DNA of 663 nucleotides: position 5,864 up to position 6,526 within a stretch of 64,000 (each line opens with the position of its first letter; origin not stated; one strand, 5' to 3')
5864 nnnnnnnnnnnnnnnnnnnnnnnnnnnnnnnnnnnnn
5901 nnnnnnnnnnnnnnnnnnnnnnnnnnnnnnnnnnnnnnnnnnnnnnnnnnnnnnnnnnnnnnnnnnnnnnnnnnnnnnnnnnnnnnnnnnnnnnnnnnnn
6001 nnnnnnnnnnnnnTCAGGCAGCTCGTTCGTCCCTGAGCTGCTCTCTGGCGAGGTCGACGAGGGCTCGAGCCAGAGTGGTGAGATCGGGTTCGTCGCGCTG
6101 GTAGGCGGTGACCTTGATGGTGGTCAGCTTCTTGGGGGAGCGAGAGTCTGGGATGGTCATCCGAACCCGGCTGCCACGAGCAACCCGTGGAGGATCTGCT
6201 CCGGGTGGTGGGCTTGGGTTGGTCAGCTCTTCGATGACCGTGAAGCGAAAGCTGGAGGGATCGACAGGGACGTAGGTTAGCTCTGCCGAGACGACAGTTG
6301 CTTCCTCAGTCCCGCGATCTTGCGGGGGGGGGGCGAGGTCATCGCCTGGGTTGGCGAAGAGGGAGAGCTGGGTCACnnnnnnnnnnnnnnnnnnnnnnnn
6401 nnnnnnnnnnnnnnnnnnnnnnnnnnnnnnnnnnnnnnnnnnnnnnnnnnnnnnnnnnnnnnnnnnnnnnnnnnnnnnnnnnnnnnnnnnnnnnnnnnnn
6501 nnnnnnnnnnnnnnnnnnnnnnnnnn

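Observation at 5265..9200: Three-gene operon led by a PHP-nuclease/SMC-like ATPase fusion in a GC-rich island at tRNA-Gly: candidate novel defence-type system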

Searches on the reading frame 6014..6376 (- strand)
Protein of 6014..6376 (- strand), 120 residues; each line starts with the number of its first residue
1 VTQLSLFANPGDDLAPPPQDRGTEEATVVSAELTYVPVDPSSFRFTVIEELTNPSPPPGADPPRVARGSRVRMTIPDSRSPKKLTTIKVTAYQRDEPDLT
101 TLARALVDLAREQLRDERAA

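Call 7: search_protein_families(library=pfam, proteins=[window:6014-6376:-], max_evalue=1)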
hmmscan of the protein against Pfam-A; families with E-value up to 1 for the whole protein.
window:6014-6376:- (120 aa): 0 families

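Call 8: search_protein_families(library=padloc, proteins=[window:6014-6376:-], max_evalue=1)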
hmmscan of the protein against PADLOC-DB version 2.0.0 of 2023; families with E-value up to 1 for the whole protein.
window:6014-6376:- (120 aa): 0 families

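Call 9: search_protein_families(library=ncbifam, proteins=[window:6014-6376:-], max_evalue=1)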
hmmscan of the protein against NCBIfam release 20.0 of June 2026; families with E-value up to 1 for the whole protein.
window:6014-6376:- (120 aa): 0 families

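Call 18: find_homologous_proteins(query=window:6014-6376:-, max_evalue=10)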
Query window:6014-6376:- (120 aa): 3 proteins with E <= 10 among 72 candidates.
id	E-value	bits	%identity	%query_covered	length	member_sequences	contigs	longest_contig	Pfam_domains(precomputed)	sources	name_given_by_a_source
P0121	1.8e-69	249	100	100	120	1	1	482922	-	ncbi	-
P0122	3.6e-57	210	86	100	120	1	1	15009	-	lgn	-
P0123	6.3e-47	177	85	88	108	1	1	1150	-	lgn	-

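Call 20: find_encoding_contigs(protein=P0122, flank=10000, max_places=3)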
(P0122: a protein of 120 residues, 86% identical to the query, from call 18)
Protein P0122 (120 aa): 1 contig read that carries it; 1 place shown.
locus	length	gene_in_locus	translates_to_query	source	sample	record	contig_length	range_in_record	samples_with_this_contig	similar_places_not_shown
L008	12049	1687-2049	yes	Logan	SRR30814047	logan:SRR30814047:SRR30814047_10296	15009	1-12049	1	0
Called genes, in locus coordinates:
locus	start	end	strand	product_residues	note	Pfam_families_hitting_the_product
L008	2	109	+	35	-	?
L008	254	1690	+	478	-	PF13166:AAA_13, PF02463:SMC_N (weak)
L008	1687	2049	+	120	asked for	-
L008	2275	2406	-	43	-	-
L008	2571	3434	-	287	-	-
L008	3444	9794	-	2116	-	PF00415:RCC1, PF25390:WD40_RLD, PF13540:RCC1_2, PF25390:WD40_RLD, PF20148:DUF6531, PF25023:TEN_YD-shell, PF05593:RHS_repeat, PF13930:Endonuclea_NS_2, +3 more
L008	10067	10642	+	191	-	PF04542:Sigma70_r2, PF08281:Sigma70_r4_2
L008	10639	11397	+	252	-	-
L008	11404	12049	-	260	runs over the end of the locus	PF13302:Acetyltransf_3 (weak)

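Call 62: find_encoding_contigs(protein=P0121, flank=3000, max_places=2)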
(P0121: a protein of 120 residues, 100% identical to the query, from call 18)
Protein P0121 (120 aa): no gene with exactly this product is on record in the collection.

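Call 67: find_encoding_contigs(protein=P0123, flank=3000, max_places=3)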
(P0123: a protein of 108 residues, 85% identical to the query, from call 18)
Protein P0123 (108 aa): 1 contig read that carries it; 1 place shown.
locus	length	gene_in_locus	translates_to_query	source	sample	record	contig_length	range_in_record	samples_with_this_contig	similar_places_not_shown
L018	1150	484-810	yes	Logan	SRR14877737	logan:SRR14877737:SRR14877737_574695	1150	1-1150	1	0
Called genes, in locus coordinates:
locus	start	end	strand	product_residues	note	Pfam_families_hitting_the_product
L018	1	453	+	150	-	?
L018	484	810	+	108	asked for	-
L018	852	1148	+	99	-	?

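Call 73: search_protein_families(library=pfam, proteins=[L008:254-1690:+, L018:1-453:+, L018:852-1148:+], max_evalue=0.01)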
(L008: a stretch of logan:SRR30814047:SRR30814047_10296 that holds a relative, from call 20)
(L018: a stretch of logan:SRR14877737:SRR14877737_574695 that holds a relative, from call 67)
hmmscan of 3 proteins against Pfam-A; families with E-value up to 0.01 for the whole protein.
L008:254-1690:+ (478 aa): 3 families
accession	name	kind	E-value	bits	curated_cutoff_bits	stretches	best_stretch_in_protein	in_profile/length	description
PF13166.12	AAA_13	-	4.7e-15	55.8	36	1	2-314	260-579/713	AAA domain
PF02463.25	SMC_N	-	3.9e-07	30.1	40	1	142-315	108-208/220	RecF/RecN/SMC N terminal domain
PF13304.12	AAA_21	-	8.4e-05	23.2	27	1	242-307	237-301/304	AAA domain, putative AbiEii toxin, Type IV TA system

L018:1-453:+ (150 aa): 0 families

L018:852-1148:+ (99 aa): 1 family
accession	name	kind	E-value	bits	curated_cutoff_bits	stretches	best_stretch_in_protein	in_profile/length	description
PF19952.5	DUF6414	-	5.4e-15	56.3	25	1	5-91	1-92/283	Domain of unknown function (DUF6414)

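Call 74: search_protein_families(library=padloc, proteins=[L008:254-1690:+, L018:1-453:+, L018:852-1148:+], max_evalue=0.01)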
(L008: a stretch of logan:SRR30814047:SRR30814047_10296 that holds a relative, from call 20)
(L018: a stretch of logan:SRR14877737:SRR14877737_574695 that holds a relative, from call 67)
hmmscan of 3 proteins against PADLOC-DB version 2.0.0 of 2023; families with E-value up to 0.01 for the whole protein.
L008:254-1690:+ (478 aa): 24 families
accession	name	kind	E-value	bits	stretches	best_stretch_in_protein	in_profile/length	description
PDLC04891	PDC-S06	-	1.1e-92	309.9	1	2-474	384-854/858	-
PDLC04893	PDC-S06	-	1.9e-68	229.7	1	2-472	382-855/862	-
PDLC04888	PDC-S06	-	2e-36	123.5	1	2-467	385-843/851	-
PDLC04892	PDC-S06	-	6.8e-32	108.7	1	3-315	373-684/843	-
PDLC04895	PDC-S06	-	1.1e-15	55.2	1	238-320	557-645/784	-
PDLC04135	mad3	-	3.4e-11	41.3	1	241-311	262-329/374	mads_3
PDLC04894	PDC-S06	-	3.8e-10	37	1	3-312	273-577/740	-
PDLC04896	PDC-S06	-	1.8e-09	34.8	1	69-326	331-588/732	-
PDLC03859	LmuB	-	3.1e-08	31.3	1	3-313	337-593/611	-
PDLC02360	PrrC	-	6.5e-06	23.4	1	260-315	166-224/372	PrrC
PDLC04889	PDC-S06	-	1e-05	22.3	1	213-314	391-491/693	-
PDLC04886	PDC-S06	-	1.1e-05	22.5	1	130-319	391-586/727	-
PDLC02747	PbeC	-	1.5e-05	22.1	1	2-162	347-503/632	PbeC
PDLC02714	PbeC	-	3e-05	21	1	269-307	592-628/651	PbeC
PDLC04887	PDC-S06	-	8.8e-05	19.2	1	241-317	545-628/790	-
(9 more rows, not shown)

L018:1-453:+ (150 aa): 11 families
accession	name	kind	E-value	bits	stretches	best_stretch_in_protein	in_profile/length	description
PDLC04105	HerA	-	1e-14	52.1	1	24-134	414-525/576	-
PDLC02185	HerA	-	1.4e-14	51.8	1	31-137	446-554/585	-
PDLC04100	HerA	-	1.2e-13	48.7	1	31-141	440-552/580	-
PDLC04102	HerA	-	1.3e-12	44.9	1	34-123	508-595/654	-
PDLC04106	HerA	-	1.7e-12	44.7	1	33-149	513-631/667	-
PDLC02188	HerA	-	1.9e-11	41.6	1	26-132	425-530/578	-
PDLC04104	HerA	-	2.6e-11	40.9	1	25-120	214-309/379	-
PDLC04098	HerA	-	5.2e-11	39.8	1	28-145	524-645/686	-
PDLC04097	HerA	-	3.6e-10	37.1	1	22-147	465-593/618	-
PDLC04140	mad8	-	5.6e-09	33.9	1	10-148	173-301/314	mads_8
PDLC04103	HerA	-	1.5e-05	21.5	1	11-149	423-559/579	-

L018:852-1148:+ (99 aa): 0 families

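Call 75: find_related_loci(query=A2, collection=viral_contigs, flank=8000)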
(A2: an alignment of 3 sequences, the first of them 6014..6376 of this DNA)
Query A2 (120 aa) in viral_contigs; peptide patterns used: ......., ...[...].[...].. (x = any residue, [..] = any of these).
42 stretches matched a pattern, but none encodes a relative of the query by tblastn (E <= 1e-3).

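Call 79: predict_structure(alignment_id=A2)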
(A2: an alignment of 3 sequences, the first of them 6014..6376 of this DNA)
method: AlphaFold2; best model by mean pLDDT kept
length: 120 residues; sequences in the alignment: 3
mean_pLDDT: 47.7   pTM: 0.27
mean pLDDT of the five models: 47.7, 47.4, 43.7, 40.7, 40.5
residues with pLDDT >= 90: 0; 70-90: 0; 50-70: 37; < 50: 83
segments of 3 or more residues with pLDDT < 50: 1-13, 19-43, 46-55, 65-72, 76-96, 117-120
pLDDT, mean of each block of 10 residues (from residue 1): 44 48 40 45 48 51 49 48 46 47 57 51
secondary structure, 60 per line:
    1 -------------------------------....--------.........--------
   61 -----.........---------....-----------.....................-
elements in order: E32-35 E44-52 E66-74 E84-87 H99-119

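Call 83: search_protein_representatives(alignment_id=A2)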
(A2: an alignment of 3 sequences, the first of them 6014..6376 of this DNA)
Query: 3 sequences, 120 profile positions. Proteins with E-value up to 0.001 (for the whole library): 5; up to 1e-10: 3; up to 1e-30: 2. The best 5 are listed.
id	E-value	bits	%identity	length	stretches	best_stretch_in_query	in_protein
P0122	3.2e-71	253.3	-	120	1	1-120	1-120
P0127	1.8e-32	128.2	-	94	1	28-120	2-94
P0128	5.0e-18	81.6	-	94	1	1-80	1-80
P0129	3.3e-06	43.5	-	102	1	72-112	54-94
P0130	7.3e-04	35.9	-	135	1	19-118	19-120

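Call 94: search_dna_similar(query=window:6014-6376:-, collection=plasmids, mode=protein, max_evalue=1, max_rows=15)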
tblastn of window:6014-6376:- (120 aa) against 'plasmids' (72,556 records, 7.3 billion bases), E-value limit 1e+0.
No match.

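Call 96: search_dna_similar(query=window:6014-6376:-, collection=phages, mode=protein, max_evalue=1, max_rows=15)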
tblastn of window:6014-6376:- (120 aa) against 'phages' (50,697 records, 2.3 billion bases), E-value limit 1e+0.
No match.

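Call 102: find_encoding_contigs(protein=P0127, flank=6000, max_places=4)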
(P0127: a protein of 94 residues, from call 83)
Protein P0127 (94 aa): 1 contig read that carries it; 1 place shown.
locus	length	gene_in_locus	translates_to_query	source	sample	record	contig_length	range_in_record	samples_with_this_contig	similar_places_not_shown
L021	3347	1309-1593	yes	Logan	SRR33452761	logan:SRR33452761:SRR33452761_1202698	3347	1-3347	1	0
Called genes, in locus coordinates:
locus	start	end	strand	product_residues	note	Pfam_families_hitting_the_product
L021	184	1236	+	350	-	PF12358:DUF3644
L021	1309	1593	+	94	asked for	-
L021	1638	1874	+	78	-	-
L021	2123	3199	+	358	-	-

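Call 103: search_protein_families(library=padloc, proteins=[L021:184-1236:+, L021:1638-1874:+, L021:2123-3199:+, L018:852-1148:+], max_evalue=0.01)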
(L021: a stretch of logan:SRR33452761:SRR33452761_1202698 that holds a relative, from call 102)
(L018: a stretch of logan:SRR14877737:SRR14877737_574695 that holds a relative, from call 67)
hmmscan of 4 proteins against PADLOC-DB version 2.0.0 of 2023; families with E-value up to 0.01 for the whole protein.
L021:184-1236:+ (350 aa): 5 families
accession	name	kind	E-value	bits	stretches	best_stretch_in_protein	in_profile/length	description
PDLC04950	PDC-S19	-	1.7e-89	298.6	1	2-341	5-343/353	-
PDLC04948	PDC-S19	-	4.3e-35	119.7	1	12-293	19-292/325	-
PDLC04952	PDC-S19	-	1.3e-10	39.3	1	9-191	9-182/328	-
PDLC04953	PDC-S19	-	3.7e-07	27.9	1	3-139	5-144/333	-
PDLC04949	PDC-S19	-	2.3e-06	25.2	1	9-136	11-131/334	-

L021:1638-1874:+ (78 aa): 0 families

L021:2123-3199:+ (358 aa): 0 families

L018:852-1148:+ (99 aa): 0 families
